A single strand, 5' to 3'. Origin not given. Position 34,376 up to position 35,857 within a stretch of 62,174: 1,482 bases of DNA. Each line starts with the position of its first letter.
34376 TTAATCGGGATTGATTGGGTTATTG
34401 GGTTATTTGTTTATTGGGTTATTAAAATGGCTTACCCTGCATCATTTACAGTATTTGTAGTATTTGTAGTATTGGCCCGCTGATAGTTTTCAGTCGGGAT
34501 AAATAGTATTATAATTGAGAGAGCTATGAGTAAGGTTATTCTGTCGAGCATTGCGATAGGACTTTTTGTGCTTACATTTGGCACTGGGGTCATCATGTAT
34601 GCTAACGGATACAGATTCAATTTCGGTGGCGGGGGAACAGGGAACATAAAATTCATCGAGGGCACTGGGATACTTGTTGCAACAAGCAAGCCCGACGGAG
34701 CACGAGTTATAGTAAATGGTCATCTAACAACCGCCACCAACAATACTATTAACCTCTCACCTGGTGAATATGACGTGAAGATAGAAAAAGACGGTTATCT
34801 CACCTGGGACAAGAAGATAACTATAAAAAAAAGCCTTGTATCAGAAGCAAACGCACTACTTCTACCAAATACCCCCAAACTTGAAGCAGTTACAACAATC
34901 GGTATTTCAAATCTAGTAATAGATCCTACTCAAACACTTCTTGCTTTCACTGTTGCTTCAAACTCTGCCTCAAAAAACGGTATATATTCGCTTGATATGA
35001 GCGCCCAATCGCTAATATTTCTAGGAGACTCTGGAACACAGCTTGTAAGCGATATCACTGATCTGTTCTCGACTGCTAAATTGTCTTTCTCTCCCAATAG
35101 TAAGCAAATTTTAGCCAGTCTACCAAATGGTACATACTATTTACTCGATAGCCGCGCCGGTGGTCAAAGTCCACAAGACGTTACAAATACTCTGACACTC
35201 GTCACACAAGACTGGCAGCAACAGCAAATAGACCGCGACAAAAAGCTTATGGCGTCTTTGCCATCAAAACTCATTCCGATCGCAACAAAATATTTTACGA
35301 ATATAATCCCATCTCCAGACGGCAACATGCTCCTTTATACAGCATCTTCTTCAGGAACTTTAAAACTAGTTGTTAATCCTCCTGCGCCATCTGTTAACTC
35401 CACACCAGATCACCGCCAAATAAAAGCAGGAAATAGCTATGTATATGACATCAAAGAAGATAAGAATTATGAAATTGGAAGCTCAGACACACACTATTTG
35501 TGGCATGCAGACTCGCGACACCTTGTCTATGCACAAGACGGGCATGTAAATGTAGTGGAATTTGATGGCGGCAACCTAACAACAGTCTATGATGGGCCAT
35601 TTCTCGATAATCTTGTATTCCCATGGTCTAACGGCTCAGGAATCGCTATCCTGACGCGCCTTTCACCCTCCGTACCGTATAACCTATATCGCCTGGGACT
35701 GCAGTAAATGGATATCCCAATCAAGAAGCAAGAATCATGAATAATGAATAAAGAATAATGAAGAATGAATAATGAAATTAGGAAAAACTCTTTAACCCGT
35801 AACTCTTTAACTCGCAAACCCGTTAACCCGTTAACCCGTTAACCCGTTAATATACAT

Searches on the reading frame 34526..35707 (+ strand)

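Call 8: search_protein_families(library=pfam, proteins=[window:34526-35707:+], max_evalue=0.001)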
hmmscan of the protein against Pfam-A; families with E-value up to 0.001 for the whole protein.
window:34526-35707:+ (393 aa): 1 family
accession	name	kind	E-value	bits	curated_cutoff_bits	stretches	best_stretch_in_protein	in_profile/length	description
PF08308.17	PEGA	-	1.4e-12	47.8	20.8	1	48-103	2-58/71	PEGA domain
